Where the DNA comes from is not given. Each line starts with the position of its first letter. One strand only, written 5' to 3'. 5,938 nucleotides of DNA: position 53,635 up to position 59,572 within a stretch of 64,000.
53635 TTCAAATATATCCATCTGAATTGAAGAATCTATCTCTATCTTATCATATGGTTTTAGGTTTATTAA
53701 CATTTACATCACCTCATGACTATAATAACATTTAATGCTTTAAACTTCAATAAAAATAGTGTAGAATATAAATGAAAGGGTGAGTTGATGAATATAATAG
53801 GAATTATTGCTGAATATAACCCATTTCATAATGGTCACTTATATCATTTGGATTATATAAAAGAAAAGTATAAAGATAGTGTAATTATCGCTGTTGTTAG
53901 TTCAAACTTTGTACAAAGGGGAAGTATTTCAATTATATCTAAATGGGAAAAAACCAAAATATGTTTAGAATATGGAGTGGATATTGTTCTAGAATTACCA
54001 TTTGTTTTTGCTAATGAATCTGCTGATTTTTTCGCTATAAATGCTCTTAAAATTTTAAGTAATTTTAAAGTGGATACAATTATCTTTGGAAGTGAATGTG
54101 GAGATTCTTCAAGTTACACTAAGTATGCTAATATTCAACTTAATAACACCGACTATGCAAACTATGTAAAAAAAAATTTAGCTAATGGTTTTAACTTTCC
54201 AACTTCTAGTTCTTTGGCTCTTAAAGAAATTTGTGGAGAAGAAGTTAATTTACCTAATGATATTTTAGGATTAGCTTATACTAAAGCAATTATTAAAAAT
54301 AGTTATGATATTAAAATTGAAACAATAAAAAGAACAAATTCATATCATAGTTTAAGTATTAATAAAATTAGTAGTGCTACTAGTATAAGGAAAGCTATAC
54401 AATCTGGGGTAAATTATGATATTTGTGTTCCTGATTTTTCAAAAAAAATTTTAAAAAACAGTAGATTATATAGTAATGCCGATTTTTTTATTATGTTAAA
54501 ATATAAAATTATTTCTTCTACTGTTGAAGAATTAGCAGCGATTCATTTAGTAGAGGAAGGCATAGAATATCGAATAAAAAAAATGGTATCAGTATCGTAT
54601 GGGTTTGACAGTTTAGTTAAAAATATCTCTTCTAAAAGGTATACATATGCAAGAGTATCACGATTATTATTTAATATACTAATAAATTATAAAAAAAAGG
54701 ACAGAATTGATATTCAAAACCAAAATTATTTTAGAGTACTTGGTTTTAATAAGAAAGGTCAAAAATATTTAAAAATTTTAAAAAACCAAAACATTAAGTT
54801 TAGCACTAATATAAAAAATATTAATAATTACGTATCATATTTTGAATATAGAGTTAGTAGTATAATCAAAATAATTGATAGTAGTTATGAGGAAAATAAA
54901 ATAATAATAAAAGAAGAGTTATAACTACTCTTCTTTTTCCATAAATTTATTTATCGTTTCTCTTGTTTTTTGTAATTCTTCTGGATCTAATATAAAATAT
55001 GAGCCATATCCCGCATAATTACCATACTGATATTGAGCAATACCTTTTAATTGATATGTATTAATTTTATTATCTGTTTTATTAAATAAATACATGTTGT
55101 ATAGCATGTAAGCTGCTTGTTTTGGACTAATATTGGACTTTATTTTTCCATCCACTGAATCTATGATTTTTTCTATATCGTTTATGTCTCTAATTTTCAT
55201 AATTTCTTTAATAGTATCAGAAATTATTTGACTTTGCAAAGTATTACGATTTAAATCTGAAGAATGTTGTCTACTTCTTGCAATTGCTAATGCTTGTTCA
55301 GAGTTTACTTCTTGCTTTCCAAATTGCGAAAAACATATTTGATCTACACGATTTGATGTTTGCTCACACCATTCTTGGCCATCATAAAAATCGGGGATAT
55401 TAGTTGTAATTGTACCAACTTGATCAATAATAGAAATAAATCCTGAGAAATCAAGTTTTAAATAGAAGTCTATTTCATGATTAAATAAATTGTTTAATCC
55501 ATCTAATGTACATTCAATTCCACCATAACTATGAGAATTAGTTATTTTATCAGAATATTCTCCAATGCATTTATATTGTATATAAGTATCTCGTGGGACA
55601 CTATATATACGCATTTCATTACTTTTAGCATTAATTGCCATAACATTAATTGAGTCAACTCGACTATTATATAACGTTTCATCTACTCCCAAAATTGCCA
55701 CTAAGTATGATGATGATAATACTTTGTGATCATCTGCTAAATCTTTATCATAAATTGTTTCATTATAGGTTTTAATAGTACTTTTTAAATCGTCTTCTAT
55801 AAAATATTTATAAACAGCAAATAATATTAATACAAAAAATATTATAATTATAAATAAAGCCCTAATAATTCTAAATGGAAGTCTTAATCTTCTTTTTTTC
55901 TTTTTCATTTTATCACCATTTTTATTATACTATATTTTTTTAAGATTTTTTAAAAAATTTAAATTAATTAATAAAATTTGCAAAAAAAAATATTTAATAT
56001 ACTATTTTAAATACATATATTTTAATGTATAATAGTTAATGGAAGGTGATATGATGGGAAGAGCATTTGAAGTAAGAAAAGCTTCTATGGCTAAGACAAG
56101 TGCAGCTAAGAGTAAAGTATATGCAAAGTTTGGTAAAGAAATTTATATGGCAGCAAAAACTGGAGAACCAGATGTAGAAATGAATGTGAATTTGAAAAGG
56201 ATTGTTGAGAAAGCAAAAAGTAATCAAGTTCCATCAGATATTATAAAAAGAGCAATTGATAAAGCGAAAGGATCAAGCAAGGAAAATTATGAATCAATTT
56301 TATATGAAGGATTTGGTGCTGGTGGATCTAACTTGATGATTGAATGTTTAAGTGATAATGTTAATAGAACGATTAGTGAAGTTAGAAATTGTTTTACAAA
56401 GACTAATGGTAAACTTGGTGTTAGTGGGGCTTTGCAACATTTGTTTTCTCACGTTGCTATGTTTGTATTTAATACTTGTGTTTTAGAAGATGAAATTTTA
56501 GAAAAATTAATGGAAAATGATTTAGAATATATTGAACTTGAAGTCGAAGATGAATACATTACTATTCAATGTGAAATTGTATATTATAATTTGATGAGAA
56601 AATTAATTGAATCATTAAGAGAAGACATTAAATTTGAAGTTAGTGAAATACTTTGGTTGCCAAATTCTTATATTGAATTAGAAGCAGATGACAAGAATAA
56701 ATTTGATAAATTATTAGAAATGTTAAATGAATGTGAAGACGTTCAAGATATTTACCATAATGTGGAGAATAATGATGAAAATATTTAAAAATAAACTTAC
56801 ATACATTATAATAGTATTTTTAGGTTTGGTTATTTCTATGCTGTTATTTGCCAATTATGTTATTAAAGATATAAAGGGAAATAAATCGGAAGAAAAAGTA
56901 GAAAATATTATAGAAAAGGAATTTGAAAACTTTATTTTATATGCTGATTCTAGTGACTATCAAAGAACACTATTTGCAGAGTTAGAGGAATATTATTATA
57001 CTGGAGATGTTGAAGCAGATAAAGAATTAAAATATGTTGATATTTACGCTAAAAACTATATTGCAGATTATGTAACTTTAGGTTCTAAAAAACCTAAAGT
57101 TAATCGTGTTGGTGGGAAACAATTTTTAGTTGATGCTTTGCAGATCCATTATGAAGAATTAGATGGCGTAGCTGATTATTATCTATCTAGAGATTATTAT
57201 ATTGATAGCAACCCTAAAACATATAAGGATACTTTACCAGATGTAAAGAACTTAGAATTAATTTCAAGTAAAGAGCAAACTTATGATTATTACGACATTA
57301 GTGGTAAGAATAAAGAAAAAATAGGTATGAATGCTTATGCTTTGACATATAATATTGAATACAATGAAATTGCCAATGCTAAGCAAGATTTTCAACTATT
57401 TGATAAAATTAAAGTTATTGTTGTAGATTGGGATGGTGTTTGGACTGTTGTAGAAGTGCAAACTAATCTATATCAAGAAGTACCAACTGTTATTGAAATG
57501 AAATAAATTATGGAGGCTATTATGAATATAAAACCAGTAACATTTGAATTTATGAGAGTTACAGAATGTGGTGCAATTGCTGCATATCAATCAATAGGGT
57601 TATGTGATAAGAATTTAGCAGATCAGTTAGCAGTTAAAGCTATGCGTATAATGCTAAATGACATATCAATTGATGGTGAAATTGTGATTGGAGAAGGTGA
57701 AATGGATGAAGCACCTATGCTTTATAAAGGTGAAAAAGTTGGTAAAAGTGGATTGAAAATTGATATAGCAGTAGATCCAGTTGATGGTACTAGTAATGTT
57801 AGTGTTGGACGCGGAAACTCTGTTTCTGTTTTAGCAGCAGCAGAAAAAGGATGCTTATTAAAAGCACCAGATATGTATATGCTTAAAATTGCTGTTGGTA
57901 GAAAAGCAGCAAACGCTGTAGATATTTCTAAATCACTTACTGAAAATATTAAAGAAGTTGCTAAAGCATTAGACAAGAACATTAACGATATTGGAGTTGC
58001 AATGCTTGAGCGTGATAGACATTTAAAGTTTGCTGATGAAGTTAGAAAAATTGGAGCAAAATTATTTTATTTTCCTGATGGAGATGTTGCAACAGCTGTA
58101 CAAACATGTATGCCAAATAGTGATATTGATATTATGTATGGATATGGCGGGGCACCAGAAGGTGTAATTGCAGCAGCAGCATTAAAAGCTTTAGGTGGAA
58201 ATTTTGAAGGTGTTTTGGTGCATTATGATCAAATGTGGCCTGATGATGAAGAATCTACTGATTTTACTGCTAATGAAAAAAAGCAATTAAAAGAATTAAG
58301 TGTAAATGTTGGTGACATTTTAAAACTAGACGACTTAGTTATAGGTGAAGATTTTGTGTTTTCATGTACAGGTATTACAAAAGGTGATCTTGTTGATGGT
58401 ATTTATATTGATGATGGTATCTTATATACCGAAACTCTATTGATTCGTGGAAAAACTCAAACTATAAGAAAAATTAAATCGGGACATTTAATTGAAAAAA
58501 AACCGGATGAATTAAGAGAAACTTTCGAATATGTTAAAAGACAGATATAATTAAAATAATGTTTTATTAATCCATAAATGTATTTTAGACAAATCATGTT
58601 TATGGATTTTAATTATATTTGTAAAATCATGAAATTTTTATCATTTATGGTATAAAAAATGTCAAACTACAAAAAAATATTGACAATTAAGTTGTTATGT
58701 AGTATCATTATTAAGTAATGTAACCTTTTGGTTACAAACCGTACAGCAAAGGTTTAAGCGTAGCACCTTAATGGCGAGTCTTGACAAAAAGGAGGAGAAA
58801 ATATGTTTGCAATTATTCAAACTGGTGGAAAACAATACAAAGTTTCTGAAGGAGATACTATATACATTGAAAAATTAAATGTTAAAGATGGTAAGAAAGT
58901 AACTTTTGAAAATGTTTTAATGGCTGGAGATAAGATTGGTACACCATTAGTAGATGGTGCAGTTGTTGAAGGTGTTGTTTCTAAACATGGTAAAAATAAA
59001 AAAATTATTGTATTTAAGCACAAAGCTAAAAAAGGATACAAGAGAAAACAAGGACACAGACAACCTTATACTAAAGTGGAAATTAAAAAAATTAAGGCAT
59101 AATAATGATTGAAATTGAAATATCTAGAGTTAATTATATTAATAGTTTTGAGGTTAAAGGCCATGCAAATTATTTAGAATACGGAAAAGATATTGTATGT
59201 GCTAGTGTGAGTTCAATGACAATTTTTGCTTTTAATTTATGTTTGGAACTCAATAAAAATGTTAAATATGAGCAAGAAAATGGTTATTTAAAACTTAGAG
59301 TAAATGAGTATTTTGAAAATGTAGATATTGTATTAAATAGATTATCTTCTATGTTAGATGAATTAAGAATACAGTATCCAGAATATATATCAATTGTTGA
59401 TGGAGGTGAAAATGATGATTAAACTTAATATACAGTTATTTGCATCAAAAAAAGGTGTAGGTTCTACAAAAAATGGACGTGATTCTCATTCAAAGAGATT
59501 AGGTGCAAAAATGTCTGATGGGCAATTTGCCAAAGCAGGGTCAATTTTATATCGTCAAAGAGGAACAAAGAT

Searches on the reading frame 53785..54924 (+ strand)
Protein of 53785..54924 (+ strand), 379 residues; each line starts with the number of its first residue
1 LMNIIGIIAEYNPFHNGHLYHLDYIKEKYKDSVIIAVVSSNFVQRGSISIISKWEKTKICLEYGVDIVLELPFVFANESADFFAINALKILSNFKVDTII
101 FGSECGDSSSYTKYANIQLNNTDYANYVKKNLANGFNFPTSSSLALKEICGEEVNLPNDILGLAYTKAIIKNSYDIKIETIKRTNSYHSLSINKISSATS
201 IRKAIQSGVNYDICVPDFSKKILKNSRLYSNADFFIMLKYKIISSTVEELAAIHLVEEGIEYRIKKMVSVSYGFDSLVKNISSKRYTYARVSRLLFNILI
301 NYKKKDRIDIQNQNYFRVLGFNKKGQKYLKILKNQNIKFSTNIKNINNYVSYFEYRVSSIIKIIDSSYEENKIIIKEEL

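Call 18: search_protein_families(library=pfam, proteins=[window:53785-54924:+], max_evalue=0.00001)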
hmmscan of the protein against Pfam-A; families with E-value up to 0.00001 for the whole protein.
window:53785-54924:+ (379 aa): 1 family
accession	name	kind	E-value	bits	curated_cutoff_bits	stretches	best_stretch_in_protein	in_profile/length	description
PF05636.17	HIGH_NTase1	-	1.7e-112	377.1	27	1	2-357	1-382/402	HIGH Nucleotidyl Transferase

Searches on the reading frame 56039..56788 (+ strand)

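Call 19: search_protein_families(library=pfam, proteins=[window:56039-56788:+], max_evalue=0.00001)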
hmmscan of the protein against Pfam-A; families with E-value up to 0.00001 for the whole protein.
window:56039-56788:+ (249 aa): 2 families
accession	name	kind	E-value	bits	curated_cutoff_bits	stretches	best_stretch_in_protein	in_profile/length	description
PF01709.26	Transcrip_reg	-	5.4e-44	150.2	27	1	84-242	1-160/160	TACO1/YebC second and third domain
PF20772.2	TACO1_YebC_N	-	2.3e-23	82.9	36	1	9-78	2-72/73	TACO1/YebC protein N-terminal domain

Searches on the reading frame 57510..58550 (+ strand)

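Call 19: search_protein_families(library=pfam, proteins=[window:57510-58550:+], max_evalue=0.00001)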
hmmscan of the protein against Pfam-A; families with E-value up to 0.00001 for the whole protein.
window:57510-58550:+ (346 aa): 1 family
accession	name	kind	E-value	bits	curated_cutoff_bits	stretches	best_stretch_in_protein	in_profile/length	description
PF03320.18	FBPase_glpX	-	2.3e-114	381.9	27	1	10-326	3-307/307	Bacterial fructose-1,6-bisphosphatase, glpX-encoded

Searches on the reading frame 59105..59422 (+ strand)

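Call 19: search_protein_families(library=pfam, proteins=[window:59105-59422:+], max_evalue=0.00001)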
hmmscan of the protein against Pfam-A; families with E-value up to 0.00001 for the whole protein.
window:59105-59422:+ (105 aa): 1 family
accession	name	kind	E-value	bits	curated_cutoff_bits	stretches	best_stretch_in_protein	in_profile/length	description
PF04327.17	Peptidase_Prp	-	2.3e-20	73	27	1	1-95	1-89/90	Cysteine protease Prp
